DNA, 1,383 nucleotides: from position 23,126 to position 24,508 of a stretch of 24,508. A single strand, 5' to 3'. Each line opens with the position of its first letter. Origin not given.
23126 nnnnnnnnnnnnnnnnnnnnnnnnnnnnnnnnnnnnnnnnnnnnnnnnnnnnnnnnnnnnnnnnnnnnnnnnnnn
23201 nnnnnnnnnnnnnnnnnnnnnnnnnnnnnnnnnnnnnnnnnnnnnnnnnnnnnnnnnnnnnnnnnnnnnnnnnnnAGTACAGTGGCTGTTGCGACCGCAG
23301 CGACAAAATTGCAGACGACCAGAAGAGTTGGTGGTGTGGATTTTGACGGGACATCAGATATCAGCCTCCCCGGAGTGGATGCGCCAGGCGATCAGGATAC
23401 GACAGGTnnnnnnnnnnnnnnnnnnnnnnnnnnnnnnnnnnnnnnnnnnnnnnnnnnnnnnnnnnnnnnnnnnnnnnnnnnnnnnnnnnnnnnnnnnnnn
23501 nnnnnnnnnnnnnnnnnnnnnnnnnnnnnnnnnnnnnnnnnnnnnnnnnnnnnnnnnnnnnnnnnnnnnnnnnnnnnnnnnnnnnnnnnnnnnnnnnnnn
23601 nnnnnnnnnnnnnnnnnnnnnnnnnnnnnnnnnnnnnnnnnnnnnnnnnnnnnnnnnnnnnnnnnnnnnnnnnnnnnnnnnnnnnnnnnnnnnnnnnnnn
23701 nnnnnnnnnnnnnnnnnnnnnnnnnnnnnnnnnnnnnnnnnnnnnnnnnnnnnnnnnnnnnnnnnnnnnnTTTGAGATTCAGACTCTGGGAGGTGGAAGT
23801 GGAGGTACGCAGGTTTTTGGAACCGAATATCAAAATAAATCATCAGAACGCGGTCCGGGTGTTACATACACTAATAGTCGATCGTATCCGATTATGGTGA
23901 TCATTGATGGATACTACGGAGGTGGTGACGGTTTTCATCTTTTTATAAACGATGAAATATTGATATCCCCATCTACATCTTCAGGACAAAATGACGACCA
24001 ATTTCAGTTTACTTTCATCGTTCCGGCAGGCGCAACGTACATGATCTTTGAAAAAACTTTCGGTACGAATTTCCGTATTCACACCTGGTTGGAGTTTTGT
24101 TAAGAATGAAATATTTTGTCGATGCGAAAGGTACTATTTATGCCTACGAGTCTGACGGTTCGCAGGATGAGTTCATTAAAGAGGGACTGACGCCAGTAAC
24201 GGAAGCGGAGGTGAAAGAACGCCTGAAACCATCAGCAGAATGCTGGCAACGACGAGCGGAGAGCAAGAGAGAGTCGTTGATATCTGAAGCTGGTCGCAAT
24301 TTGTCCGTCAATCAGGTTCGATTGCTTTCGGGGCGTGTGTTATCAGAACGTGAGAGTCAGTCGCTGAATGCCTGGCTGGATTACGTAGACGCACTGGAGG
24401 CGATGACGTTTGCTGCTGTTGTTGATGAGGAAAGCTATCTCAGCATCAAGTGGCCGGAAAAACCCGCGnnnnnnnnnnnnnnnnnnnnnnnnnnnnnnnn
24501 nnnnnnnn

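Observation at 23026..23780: Internal duplication of an ~80-aa module in the tail fibre C-terminal region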

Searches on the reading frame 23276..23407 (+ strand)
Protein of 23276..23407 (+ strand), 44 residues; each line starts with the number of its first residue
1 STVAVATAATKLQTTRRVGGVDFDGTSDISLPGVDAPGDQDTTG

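Call 58: search_solved_structures(query=A3, max_evalue=10, show_alignments=3)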
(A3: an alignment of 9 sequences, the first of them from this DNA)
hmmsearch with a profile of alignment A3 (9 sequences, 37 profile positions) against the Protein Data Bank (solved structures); distinct sequences matched with E-value up to 10: 3.
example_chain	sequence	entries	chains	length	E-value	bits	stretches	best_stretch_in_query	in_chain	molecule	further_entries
6e3c_C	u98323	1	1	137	0.0014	21.4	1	2-32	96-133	Dec protein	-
8vbx_R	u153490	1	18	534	0.081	15.8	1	2-29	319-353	Tail fiber (gp47)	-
6yff_AA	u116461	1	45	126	0.18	14.6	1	23-35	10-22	coat protein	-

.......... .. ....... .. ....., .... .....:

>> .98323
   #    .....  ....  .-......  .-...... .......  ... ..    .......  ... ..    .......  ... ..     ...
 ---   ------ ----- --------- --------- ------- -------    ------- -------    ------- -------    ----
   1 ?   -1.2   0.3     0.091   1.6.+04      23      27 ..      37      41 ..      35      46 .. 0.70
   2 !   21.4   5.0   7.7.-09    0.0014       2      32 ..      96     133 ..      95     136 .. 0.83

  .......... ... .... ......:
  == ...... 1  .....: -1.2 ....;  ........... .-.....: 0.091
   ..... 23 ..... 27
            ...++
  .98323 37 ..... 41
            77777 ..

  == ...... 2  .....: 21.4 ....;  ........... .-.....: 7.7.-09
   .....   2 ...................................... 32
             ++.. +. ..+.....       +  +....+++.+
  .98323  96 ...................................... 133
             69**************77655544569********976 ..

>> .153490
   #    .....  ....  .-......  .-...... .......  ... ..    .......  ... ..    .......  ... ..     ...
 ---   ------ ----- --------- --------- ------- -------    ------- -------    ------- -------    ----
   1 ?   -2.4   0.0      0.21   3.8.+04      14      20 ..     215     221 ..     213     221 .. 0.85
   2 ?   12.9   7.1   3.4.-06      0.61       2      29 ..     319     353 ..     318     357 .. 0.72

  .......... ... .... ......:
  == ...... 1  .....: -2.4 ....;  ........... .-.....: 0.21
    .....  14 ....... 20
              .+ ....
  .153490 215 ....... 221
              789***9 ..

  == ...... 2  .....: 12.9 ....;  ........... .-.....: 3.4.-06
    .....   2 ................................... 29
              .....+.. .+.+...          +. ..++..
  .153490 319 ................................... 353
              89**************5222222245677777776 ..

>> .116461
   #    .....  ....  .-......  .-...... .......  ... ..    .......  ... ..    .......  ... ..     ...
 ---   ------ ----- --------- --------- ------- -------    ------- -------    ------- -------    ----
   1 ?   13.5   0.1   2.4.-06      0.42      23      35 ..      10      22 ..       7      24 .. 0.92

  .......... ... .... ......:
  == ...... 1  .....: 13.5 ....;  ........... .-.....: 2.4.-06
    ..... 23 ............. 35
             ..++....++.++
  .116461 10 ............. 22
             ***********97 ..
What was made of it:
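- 23276..23404 (+): Fibrous shaft repeat 1 (aa 570-612, ATKLQT...FDGTSDI). The repeat profile hits the phage L Dec C-terminal stalk 6E3C (E=1.4e-3) and, not significantly on its own, Pseudomonas phage fibre gp47 8VBX (E=0.08) (call 58).
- Closest known: Phage L Dec C-terminal stalk. Same: The profile of the inter-knob repeat matches Dec residues 96-133 (E=1.4e-3, call 58).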

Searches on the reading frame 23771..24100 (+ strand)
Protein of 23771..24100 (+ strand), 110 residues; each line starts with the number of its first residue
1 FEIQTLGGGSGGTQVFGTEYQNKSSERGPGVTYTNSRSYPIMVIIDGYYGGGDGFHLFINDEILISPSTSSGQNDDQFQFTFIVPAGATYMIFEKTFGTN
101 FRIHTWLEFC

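Call 11: search_protein_families(library=ncbifam, proteins=[window:23780-24100:+], max_evalue=1)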
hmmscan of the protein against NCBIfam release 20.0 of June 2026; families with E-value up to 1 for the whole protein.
window:23780-24100:+ (107 aa): 2 families
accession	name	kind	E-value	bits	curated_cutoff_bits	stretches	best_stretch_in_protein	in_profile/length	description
NF047875.1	5nuc_LPXTG_Strp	exception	0.13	10.7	1050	1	32-61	507-535/684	surface-anchored 5'-nucleotidase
NF003269.0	PRK04243.1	equivalog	0.21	11.1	178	1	33-77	107-150/196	50S ribosomal protein L15e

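Call 12: search_protein_families(library=pfam, proteins=[window:23780-24100:+], max_evalue=10)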
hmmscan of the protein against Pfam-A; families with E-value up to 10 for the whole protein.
window:23780-24100:+ (107 aa): 0 families

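Call 38: search_protein_representatives(protein=window:23771-24100:+)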
Query: 110 residues. Proteins with E-value up to 0.001 (for the whole library): 113; up to 1e-10: 2; up to 1e-30: 1. The best 113 are listed.
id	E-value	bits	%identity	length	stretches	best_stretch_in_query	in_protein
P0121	4.7e-67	239.6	100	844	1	1-110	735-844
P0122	7.4e-12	61.7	35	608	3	18-108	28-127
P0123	1.2e-09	54.7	40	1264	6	68-96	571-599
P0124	3.3e-08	50.0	31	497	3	7-108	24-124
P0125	1.6e-07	47.7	38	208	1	16-108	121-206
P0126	5.1e-07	46.1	31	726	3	20-98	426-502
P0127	1.2e-06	45.0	39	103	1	9-93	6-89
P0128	1.8e-06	44.3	44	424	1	25-109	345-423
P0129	1.8e-06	44.3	40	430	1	18-108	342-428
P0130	2.3e-06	44.0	33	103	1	15-106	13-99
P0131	2.4e-06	43.9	42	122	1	4-108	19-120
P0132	3.6e-06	43.4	29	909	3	6-92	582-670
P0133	4.2e-06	43.2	33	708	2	7-108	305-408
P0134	5.0e-06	42.9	31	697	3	8-108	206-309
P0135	5.8e-06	42.7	40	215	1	18-106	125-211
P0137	7.5e-06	42.4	44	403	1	7-94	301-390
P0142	2.0e-05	41.0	34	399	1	17-108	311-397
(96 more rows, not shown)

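Call 39: search_protein_families(library=pfam, proteins=[P0122, P0124, P0125, P0126, P0128, P0129, P0133, P0137, P0142, P0131], max_evalue=0.01)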
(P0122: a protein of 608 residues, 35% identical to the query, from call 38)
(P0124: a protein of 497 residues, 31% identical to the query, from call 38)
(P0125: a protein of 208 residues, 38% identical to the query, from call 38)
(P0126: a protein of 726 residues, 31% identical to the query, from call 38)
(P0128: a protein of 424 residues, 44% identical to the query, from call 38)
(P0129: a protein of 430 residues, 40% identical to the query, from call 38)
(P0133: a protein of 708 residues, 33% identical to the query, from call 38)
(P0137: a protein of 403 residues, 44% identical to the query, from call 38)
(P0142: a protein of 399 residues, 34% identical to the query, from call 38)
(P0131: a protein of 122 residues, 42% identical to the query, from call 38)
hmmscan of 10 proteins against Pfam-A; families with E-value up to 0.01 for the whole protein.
P0122 (608 aa): 2 families
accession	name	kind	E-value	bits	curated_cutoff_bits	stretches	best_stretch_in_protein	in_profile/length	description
PF18573.7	BclA_C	-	4.7e-06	26.9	38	0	74-123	63-115/128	BclA C-terminal domain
PF05321.16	HHA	-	0.00013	22.5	25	0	218-232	32-46/57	Haemolysin expression modulating protein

P0124 (497 aa): 1 family
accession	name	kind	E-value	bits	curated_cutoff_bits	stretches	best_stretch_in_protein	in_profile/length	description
PF07921.17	Fibritin_C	-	0.0015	19.1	21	1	350-381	60-91/93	Fibritin C-terminal region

P0125 (208 aa): 0 families

P0126 (726 aa): 5 families
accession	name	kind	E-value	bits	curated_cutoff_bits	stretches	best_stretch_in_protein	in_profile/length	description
PF25390.1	WD40_RLD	-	1.4e-46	160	150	1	42-398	4-358/363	RCC1-like domain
PF00415.24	RCC1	-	5.1e-34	117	21.7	5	145-192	1-50/50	Regulator of chromosome condensation (RCC1) repeat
PF13540.12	RCC1_2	-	2.2e-24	85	22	4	180-207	2-29/30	Regulator of chromosome condensation (RCC1) repeat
PF19671.4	DUF6174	-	0.0012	19.6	23.8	0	433-469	84-120/122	Family of unknown function (DUF6174)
PF05593.20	RHS_repeat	-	0.0012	19.6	22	0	94-119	14-38/38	RHS Repeat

P0128 (424 aa): 0 families

P0129 (430 aa): 1 family
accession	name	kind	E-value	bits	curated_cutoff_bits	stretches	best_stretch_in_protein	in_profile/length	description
PF03406.18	Phage_fiber_2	-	1.1e-11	44.5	22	1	119-152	6-39/42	Phage tail fibre repeat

P0133 (708 aa): 0 families

P0137 (403 aa): 0 families

P0142 (399 aa): 3 families
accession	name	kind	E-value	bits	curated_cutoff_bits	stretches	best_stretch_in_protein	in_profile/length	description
PF12571.13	Phage_tail_fib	-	1.2e-55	188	23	1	1-144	1-149/150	Phage tail-collar fibre protein, N-terminal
PF17957.7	Big_7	-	0.00068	20.7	24.1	1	329-379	14-63/70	Bacterial Ig domain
PF07715.20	Plug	-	0.0052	17.7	23.9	0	315-370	26-78/107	TonB-dependent Receptor Plug Domain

P0131 (122 aa): 0 families
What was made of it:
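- Tried and rejected: The Pfam hint to BclA_C in one remote relative of the C-terminal domain was below threshold (call 39).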

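Call 44: search_solved_structures(query=A2, max_evalue=10, show_alignments=2)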
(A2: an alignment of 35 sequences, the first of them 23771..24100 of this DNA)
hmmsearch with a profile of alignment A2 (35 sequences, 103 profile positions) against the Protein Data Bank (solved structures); distinct sequences matched with E-value up to 10: 8.
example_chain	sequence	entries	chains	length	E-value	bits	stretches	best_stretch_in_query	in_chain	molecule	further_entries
6qe7_A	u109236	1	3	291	0.08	16.2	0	46-90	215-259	Anti-sigma-I factor RsgI3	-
2k3d_A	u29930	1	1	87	0.33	14.3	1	27-64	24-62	Lin0334 protein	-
1nof_A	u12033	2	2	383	0.34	14.2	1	27-69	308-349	xylanase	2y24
6o2d_A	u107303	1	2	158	0.36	14.1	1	48-91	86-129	Inner kinetochore subunit cnp3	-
6kbj_A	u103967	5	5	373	0.44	13.8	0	37-89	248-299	Lectin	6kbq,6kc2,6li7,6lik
2luw_A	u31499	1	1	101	1.1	12.6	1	11-91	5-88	Metalloprotease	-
9p7r_A1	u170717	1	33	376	2.2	11.6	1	20-59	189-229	Flagellin B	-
9jdd_A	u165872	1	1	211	3.7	10.9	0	25-44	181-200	Peptidase C39-like domain-containing protein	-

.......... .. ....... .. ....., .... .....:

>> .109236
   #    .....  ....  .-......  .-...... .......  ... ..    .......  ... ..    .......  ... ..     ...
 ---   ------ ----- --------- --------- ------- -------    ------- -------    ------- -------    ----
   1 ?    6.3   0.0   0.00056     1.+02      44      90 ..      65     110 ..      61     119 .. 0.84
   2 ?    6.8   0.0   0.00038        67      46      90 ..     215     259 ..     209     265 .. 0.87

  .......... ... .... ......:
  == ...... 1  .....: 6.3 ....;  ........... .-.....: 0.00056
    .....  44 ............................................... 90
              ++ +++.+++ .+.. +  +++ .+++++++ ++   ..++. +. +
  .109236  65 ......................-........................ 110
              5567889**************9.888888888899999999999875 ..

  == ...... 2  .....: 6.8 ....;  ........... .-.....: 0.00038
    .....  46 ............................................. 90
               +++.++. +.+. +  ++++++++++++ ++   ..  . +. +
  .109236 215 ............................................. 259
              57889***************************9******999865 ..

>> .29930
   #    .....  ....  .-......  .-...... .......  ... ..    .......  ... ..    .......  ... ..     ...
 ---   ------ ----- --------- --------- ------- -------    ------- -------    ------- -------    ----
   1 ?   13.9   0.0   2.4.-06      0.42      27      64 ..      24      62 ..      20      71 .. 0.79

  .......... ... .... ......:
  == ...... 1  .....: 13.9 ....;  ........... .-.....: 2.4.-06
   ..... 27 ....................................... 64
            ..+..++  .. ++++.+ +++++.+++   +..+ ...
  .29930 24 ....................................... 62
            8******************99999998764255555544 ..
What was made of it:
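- Tried and rejected: The profile of the C-terminal domain had no significant PDB sequence hit (call 44).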

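Call 49: predict_structure(alignment_id=A2)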
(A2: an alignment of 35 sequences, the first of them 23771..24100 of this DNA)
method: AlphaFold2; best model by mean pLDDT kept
length: 110 residues; sequences in the alignment: 35
mean_pLDDT: 84.6   pTM: 0.74
mean pLDDT of the five models: 84.6, 83.9, 83.9, 82.7, 82.2
residues with pLDDT >= 90: 61; 70-90: 29; 50-70: 16; < 50: 4
segments of 3 or more residues with pLDDT < 50: 7-9
pLDDT, mean of each block of 10 residues (from residue 1): 48 67 96 96 94 88 82 85 97 82 94
secondary structure, 60 per line:
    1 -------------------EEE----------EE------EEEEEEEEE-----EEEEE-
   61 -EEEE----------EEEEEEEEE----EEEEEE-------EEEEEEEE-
elements in order: E20-22 E41-49 E55-59 E62-65 E76-84 E89-94 E102-109
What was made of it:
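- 23786..23806 (+): Gly-rich linker LGGGSGG (aa 740-746). Low pLDDT at the start of the C-terminal model (call 49).
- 23801..24100 (+): C-terminal beta-sandwich domain (aa 745-844), the likely receptor-binding tip. AF2 model pLDDT 84.6, all-beta (call 49).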

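Call 63: fold_search(model_id=the predicted structure, library=viral)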
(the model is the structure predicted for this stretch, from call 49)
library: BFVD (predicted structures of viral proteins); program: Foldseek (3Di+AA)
matches with E <= 10: 1568; with E <= 0.001: 24
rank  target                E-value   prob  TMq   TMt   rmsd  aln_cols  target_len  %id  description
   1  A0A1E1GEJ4            9.0e-08  1.00  0.75  0.31   2.0        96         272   30  (no name in the UniProt tables at hand)
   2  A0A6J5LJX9            1.4e-07  1.00  0.75  0.63   6.5       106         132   25  Uncharacterized protein [uncultured Caudovirales phage]
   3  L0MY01                4.3e-07  1.00  0.69  0.40   7.3       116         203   29  Putative tail-fiber protein [Edwardsiella phage MSW-3]
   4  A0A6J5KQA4            5.3e-07  1.00  0.72  0.36   5.7       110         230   27  Uncharacterized protein [uncultured Caudovirales phage]
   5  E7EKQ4                8.5e-07  1.00  0.71  0.25   3.0       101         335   22  Tail fiber [Edwardsiella phage eiAU]
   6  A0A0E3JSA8            1.6e-06  1.00  0.66  0.17   3.7       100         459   28  (no name in the UniProt tables at hand)
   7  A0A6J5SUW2            3.9e-06  1.00  0.62  0.40   4.4       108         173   30  Uncharacterized protein [uncultured Caudovirales phage]
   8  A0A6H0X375            6.5e-06  1.00  0.74  0.23   2.3        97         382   26  (no name in the UniProt tables at hand)
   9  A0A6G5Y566            1.1e-05  1.00  0.64  0.20   2.8        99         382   20  (no name in the UniProt tables at hand)
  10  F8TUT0                1.1e-05  1.00  0.60  0.28   3.4       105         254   17  (no name in the UniProt tables at hand)
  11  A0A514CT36            1.3e-05  1.00  0.60  0.15   5.1       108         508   18  Tail fiber protein [Achromobacter phage Motura]
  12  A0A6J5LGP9            1.4e-05  1.00  0.75  0.35   2.6       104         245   18  Tail fiber protein [uncultured Caudovirales phage]
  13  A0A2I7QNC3            1.5e-05  1.00  0.64  0.24   3.0       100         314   20  (no name in the UniProt tables at hand)
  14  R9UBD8                1.5e-05  1.00  0.60  0.21   3.6       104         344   20  (no name in the UniProt tables at hand)
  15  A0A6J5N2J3            1.8e-05  1.00  0.67  0.24   4.6       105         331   28  Tail fiber protein [uncultured Caudovirales phage]
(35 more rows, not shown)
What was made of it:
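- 23801..24100 (+): Foldseek BFVD hits to tail fibre C-termini, TM up to 0.75 (call 63).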

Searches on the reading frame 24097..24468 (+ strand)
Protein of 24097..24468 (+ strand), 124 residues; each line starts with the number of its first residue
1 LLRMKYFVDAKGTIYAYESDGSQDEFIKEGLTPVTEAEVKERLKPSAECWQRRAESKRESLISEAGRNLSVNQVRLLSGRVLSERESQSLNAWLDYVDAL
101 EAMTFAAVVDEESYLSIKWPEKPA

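Call 5: search_protein_families(library=pfam, proteins=[window:24097-24468:+], max_evalue=0.1)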
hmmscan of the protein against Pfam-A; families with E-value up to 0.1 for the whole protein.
window:24097-24468:+ (124 aa): 1 family
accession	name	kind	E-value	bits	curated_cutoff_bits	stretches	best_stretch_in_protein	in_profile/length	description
PF02413.22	Caudo_TAP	-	5.1e-10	40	22.1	1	45-124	59-131/131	Caudovirales tail fibre assembly protein, lambda gpK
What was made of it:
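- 24106..24471 (+): Tail fibre assembly chaperone (Tfa) gene. PF02413 Caudo_TAP E=5e-10 (call 5).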

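Call 6: search_protein_families(library=phrogs, proteins=[window:24097-24468:+], max_evalue=0.01)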
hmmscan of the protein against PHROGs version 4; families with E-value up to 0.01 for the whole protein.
window:24097-24468:+ (124 aa): 5 families
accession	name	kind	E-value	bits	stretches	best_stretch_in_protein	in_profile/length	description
phrog_188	-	tail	6.3e-16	59.7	1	4-124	45-182/207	tail fiber assembly protein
phrog_3792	-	tail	1.7e-13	51.7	1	50-124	11-78/78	tail assembly chaperone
phrog_105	-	tail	2.3e-10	41.2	1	52-124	138-203/239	tail fiber assembly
phrog_136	-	tail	2.5e-07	32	1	46-124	106-177/178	tail fiber assembly protein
phrog_5572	-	unknown function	0.0071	17.7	1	42-124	48-125/130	-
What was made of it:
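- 24106..24471 (+): PHROG tail fiber assembly families (call 6).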
